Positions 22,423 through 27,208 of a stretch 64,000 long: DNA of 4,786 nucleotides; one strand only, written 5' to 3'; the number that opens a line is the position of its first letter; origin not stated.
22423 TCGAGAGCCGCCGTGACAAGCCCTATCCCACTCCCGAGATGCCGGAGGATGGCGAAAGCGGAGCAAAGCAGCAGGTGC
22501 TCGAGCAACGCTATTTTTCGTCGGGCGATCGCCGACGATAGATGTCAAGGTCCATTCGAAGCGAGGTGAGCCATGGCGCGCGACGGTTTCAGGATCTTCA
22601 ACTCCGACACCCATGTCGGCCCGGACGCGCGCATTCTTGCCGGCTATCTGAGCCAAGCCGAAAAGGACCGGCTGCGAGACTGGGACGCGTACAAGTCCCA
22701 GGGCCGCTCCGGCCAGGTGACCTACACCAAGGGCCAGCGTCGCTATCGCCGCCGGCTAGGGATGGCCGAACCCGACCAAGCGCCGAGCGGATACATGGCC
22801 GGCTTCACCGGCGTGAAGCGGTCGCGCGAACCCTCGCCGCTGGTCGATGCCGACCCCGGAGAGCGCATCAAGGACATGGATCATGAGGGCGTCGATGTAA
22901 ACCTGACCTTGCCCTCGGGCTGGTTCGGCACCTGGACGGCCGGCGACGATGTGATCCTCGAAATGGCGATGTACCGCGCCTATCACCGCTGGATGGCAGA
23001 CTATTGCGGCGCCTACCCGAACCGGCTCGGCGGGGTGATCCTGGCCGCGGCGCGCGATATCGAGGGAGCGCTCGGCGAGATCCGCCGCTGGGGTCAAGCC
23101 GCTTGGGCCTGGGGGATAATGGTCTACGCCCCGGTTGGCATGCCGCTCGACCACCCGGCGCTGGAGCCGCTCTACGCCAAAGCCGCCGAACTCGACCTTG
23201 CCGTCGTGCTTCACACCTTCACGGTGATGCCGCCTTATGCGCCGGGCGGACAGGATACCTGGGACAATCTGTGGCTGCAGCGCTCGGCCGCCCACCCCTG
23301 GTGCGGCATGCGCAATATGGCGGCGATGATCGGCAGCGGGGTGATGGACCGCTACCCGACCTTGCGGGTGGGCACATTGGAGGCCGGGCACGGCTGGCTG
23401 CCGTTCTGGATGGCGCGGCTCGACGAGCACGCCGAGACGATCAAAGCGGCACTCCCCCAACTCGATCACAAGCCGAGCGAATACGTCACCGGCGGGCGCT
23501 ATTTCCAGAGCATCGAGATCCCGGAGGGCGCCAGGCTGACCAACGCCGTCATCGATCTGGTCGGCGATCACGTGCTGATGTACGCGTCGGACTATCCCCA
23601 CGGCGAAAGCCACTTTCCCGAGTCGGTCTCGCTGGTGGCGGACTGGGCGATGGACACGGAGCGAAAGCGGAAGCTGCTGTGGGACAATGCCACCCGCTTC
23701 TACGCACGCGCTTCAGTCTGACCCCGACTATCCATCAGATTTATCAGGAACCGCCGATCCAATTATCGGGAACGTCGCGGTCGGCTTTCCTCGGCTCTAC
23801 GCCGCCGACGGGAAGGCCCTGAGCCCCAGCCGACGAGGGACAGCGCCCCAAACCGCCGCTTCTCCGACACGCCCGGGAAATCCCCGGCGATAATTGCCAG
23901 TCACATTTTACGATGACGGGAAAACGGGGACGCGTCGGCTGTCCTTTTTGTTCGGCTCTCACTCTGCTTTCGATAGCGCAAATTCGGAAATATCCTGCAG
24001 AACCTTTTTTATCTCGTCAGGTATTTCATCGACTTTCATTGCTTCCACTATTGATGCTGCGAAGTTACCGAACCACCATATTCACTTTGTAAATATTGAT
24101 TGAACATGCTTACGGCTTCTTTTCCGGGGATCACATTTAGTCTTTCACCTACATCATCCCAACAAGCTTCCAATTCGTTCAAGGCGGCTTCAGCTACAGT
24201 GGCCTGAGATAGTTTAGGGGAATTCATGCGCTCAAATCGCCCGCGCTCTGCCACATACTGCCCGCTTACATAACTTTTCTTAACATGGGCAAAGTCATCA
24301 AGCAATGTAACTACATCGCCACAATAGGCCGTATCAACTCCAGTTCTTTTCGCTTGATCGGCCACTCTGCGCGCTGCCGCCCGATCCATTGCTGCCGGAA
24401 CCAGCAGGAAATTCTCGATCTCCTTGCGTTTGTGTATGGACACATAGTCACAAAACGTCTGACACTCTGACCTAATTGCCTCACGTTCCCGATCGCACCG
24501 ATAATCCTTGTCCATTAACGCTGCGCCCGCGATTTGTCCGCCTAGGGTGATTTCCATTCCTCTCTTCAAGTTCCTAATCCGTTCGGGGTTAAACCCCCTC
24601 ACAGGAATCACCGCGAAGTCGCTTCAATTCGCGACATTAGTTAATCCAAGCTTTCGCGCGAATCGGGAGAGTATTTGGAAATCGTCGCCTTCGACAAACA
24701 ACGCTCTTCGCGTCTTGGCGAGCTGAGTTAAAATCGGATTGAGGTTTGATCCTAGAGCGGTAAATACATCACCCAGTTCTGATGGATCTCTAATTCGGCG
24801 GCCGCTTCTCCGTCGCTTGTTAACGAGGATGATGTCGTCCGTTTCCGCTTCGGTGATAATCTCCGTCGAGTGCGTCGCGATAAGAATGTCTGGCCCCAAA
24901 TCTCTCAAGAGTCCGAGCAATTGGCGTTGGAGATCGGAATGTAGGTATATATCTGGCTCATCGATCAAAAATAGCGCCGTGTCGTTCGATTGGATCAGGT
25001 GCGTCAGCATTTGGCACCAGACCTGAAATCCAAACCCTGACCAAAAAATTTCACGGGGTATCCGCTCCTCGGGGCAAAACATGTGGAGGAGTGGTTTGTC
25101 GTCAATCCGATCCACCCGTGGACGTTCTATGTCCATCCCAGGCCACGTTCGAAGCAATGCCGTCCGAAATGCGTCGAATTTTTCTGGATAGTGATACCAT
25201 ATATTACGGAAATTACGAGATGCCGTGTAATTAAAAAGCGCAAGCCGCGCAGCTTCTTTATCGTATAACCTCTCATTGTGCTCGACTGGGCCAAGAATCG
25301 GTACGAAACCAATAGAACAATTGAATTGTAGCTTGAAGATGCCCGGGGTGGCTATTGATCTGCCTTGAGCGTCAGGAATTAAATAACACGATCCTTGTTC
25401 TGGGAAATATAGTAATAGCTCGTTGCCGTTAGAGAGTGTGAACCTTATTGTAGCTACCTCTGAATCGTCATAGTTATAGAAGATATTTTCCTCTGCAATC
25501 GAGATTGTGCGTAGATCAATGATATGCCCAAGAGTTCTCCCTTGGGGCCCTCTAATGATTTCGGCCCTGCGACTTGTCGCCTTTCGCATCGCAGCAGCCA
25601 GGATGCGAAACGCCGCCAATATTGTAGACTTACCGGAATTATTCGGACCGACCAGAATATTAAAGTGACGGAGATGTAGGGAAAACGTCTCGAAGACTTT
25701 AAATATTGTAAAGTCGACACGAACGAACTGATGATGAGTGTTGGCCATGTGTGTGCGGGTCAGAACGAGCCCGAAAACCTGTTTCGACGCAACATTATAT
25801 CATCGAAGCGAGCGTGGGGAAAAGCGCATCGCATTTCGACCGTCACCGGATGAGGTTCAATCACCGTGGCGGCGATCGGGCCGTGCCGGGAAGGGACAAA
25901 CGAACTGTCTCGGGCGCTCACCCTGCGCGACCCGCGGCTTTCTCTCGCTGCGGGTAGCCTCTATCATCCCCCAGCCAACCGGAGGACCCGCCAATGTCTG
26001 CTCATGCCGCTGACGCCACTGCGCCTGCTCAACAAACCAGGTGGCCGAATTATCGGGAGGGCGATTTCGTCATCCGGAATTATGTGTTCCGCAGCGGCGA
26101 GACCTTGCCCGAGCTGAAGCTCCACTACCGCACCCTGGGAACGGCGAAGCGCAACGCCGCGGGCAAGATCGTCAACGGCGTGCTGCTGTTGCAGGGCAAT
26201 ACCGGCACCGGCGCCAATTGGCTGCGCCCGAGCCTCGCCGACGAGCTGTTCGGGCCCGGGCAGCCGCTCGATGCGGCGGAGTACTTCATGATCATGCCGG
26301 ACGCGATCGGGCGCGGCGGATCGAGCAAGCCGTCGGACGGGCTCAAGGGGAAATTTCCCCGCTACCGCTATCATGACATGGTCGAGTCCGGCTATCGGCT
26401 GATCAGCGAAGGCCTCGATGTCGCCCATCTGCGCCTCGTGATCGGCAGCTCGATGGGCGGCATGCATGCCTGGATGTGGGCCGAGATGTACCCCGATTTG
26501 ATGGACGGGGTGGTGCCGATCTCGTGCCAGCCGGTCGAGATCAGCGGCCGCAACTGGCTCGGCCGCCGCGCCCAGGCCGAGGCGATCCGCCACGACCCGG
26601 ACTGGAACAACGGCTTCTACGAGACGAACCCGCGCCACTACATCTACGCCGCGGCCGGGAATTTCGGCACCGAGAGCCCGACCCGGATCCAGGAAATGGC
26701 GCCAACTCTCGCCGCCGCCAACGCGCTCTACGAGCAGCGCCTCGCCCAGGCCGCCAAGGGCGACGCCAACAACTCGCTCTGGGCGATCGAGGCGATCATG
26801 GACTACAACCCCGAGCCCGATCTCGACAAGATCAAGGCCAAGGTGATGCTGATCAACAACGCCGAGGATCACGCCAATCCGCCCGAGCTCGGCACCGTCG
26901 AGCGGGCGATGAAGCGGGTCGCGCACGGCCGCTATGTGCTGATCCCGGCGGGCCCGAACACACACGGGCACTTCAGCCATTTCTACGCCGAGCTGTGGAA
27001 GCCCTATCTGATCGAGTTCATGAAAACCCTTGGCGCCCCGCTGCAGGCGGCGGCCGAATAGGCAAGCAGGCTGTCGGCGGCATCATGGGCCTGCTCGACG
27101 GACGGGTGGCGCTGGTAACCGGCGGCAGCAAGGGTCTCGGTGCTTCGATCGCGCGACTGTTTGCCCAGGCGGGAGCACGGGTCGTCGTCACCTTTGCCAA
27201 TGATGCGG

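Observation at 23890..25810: Low-GC islet encoding an OLD/PARIS-like ABC-ATPase-TOPRIM(DUF4435) defence gene with no mobility genes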

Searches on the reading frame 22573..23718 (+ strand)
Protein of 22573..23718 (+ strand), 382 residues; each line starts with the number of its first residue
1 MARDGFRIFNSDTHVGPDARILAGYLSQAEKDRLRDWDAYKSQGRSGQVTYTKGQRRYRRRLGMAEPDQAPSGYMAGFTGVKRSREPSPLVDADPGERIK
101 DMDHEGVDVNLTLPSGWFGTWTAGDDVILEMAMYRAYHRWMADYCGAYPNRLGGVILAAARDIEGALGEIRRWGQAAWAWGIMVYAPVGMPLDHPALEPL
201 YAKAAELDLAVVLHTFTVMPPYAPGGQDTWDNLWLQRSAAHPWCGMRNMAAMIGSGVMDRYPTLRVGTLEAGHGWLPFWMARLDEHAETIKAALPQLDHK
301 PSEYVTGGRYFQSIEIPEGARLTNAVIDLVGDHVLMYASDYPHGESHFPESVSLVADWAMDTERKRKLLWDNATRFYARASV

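Call 39: find_related_loci(query=window:22573-23718:+, collection=genome_contigs, flank=6000)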
Query window:22573-23718:+ (382 aa) in genome_contigs; peptide patterns used: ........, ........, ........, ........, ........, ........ (x = any residue, [..] = any of these).
207 stretches matched a pattern; 197 encode a relative of the query (tblastn E <= 1e-3); the best 80 are kept; 80 distinct loci.
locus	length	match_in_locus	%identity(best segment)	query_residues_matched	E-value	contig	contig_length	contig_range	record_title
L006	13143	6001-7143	97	1-381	0e+0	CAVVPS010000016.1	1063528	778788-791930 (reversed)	MAG: uncultured Alphaproteobacteria bacterium isolate MFD02579.bin.1.15 genome assembly, contig: contig_6396, whole geno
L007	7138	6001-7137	98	1-379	0e+0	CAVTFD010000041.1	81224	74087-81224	MAG: uncultured Alphaproteobacteria bacterium isolate MFD09286.bin.1.141 genome assembly, contig: contig_62207, whole ge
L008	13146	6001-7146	97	1-382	0e+0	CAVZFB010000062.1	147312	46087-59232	MAG: uncultured Alphaproteobacteria bacterium isolate MFD05841.bin.2.6 genome assembly, contig: contig_86307, whole geno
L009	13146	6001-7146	91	1-382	0e+0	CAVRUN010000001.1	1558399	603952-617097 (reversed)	MAG: uncultured Alphaproteobacteria bacterium isolate MFD02248.bin.1.118 genome assembly, contig: contig_14485, whole ge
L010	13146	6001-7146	91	1-382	0e+0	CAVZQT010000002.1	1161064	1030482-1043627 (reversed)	MAG: uncultured Alphaproteobacteria bacterium isolate MFD05705.bin.1.25 genome assembly, contig: contig_16073, whole gen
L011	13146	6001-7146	91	1-382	0e+0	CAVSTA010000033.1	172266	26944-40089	MAG: uncultured Alphaproteobacteria bacterium isolate MFD09603.bin.2.227 genome assembly, contig: contig_7129, whole gen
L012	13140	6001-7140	91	1-380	0e+0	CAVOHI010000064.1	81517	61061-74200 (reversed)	MAG: uncultured Alphaproteobacteria bacterium isolate MFD00125.bin.2.52 genome assembly, contig: contig_39959, whole gen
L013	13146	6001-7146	91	1-382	0e+0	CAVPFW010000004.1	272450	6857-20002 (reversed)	MAG: uncultured Alphaproteobacteria bacterium isolate MFD10064.bin.1.22 genome assembly, contig: contig_15752, whole gen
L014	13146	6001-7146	90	1-382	0e+0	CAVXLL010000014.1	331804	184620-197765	MAG: uncultured Alphaproteobacteria bacterium isolate MFD00731.bin.1.214 genome assembly, contig: contig_42452, whole ge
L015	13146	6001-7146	89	1-382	0e+0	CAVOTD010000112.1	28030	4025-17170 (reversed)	MAG: uncultured Alphaproteobacteria bacterium isolate MFD00125.bin.2.43 genome assembly, contig: contig_65387, whole gen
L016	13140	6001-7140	89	1-380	0e+0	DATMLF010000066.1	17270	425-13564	MAG TPA_asm: Stellaceae bacterium isolate SMAG_U12790 k141_3796931, whole genome shotgun sequence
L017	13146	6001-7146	89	1-382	0e+0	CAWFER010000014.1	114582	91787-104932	MAG: uncultured Alphaproteobacteria bacterium isolate MFD05512.bin.2.115 genome assembly, contig: contig_31927, whole ge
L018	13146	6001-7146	89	1-382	0e+0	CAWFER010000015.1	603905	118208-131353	MAG: uncultured Alphaproteobacteria bacterium isolate MFD05512.bin.2.115 genome assembly, contig: contig_35812, whole ge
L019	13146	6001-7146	89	1-382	0e+0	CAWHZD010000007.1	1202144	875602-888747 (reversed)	MAG: uncultured Alphaproteobacteria bacterium isolate MFD04463.bin.1.126 genome assembly, contig: contig_5553, whole gen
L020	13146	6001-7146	88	1-382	0e+0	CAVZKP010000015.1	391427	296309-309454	MAG: uncultured Alphaproteobacteria bacterium isolate MFD04428.bin.1.181 genome assembly, contig: contig_19450, whole ge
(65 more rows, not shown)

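Call 44: search_protein_families(library=pfam, proteins=[L008:7309-9204:+, L006:7142-7879:-], max_evalue=0.01)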
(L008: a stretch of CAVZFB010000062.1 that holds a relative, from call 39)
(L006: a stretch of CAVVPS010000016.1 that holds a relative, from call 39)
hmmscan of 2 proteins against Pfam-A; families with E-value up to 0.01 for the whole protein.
L008:7309-9204:+ (632 aa): 1 family
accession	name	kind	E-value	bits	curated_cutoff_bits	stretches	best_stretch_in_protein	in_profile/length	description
PF00078.32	RVT_1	-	7.2e-08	32.8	29.6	1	179-314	65-192/205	Reverse transcriptase (RNA-dependent DNA polymerase)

L006:7142-7879:- (246 aa): 1 family
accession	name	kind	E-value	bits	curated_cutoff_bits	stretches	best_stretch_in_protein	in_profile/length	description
PF00182.24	Glyco_hydro_19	-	1.9e-06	28.3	25.5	1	80-132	103-156/232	Chitinase class I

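Call 45: search_protein_families(library=padloc, proteins=[L008:7309-9204:+, L006:7142-7879:-], max_evalue=0.001)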
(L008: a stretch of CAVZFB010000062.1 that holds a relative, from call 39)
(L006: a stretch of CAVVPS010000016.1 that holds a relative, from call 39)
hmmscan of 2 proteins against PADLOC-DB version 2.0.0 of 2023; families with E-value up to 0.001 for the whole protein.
L008:7309-9204:+ (632 aa): 52 families (the best 25 are shown)
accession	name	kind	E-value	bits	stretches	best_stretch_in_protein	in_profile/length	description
PDLC03749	RT_UG13a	-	3.8e-194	645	1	22-620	1-585/589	DRT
PDLC03759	RT_UG21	-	1.4e-32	111.1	1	43-455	7-410/503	DRT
PDLC03756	RT_UG19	-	1e-29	102.1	1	66-343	33-295/562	DRT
PDLC03785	RT_UG9_large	-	4.4e-24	82.8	1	51-350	252-536/772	DRT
PDLC03783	Drt8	-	5e-24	83.5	1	73-328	36-273/493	DRT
PDLC03750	RT_UG13b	-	1.1e-23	82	1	71-344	31-318/430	DRT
PDLC03758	RT_UG20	-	1.5e-22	78.3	1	71-321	41-275/511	DRT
PDLC01136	RT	-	9.3e-20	69.2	2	179-321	126-252/263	RT (reverse transcriptase)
PDLC03754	RT_UG17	-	6.2e-18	62.8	2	181-322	127-265/429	DRT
PDLC03760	RT_UG22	-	6.6e-18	63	1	131-502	95-440/476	DRT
PDLC03786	RT_UG9_small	-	1.1e-17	62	1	167-321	130-286/541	DRT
PDLC03771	RT_UG32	-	2.4e-17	60.8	1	54-320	44-291/521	DRT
PDLC02063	Cas1_IIIb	-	6.5e-17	59.3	1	64-325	33-272/617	-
PDLC03761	RT_UG23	-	6.9e-17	59.2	1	51-333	14-281/489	DRT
PDLC03773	RT_UG34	-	9.7e-15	52.4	1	178-331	146-304/512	DRT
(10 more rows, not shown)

L006:7142-7879:- (246 aa): 0 families

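Call 73: find_related_loci(query=window:22573-23718:+, collection=metagenome_contigs, flank=5000)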
Query window:22573-23718:+ (382 aa) in metagenome_contigs; peptide patterns used: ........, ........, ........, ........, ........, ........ (x = any residue, [..] = any of these).
583 stretches matched a pattern; 565 encode a relative of the query (tblastn E <= 1e-3); the best 80 are kept; 80 distinct loci.
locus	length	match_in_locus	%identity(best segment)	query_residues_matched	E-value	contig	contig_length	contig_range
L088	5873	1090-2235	91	1-382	0e+0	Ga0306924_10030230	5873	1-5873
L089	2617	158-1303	91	1-382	0e+0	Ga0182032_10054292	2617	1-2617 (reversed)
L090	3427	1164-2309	91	1-382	0e+0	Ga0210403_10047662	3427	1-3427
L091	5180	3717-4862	90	1-382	0e+0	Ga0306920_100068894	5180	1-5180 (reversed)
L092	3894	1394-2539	90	1-382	0e+0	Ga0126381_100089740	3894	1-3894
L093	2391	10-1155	91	1-382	0e+0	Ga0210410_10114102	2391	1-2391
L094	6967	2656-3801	90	1-382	0e+0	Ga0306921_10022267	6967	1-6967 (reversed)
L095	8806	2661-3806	90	1-382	0e+0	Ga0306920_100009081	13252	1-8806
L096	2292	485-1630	91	1-382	0e+0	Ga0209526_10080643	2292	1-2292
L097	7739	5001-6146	90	1-382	0e+0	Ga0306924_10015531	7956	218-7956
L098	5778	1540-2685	90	1-382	0e+0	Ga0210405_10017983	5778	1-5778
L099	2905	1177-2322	90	1-382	0e+0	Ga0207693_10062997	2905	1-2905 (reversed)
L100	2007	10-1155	91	1-382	0e+0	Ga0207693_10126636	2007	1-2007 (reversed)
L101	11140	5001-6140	89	1-380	0e+0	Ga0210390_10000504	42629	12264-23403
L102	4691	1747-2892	89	1-382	0e+0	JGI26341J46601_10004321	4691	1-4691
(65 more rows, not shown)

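Call 81: search_protein_families(library=pfam, proteins=[window:22573-23718:+], max_evalue=0.001)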
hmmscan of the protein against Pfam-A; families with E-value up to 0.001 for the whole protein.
window:22573-23718:+ (382 aa): 1 family
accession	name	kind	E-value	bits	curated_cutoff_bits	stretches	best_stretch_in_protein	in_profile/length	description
PF04909.20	Amidohydro_2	-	1.6e-26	94.2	26.4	1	93-378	19-288/289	Amidohydrolase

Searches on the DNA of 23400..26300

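Call 85: search_rna_families(source=window, start=23400, end=26300, threshold=evalue, max_evalue=1)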
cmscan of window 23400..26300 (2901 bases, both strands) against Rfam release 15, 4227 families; matches with E-value up to 1: 0.
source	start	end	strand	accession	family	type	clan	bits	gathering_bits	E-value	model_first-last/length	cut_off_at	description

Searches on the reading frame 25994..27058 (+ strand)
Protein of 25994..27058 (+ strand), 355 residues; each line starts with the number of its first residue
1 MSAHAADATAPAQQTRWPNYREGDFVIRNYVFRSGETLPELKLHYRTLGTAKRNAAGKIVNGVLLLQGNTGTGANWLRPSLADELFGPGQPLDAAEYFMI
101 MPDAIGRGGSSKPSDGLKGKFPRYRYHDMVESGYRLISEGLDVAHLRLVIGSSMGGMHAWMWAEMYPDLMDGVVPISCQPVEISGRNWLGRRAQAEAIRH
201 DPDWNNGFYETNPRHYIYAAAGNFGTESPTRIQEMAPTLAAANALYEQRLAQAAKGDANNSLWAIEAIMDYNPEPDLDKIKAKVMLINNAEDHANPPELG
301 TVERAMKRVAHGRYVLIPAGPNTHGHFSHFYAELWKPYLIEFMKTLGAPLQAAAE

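Call 81: search_protein_families(library=pfam, proteins=[window:25994-27058:+], max_evalue=0.001)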
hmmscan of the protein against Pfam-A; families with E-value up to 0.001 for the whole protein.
window:25994-27058:+ (355 aa): 2 families
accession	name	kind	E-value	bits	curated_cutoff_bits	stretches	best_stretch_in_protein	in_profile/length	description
PF00561.26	Abhydrolase_1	-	1.5e-14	54.7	25.8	1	63-299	3-217/245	alpha/beta hydrolase fold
PF12697.13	Abhydrolase_6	-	3.4e-09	38.1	26.3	1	63-330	1-208/217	Alpha/beta hydrolase family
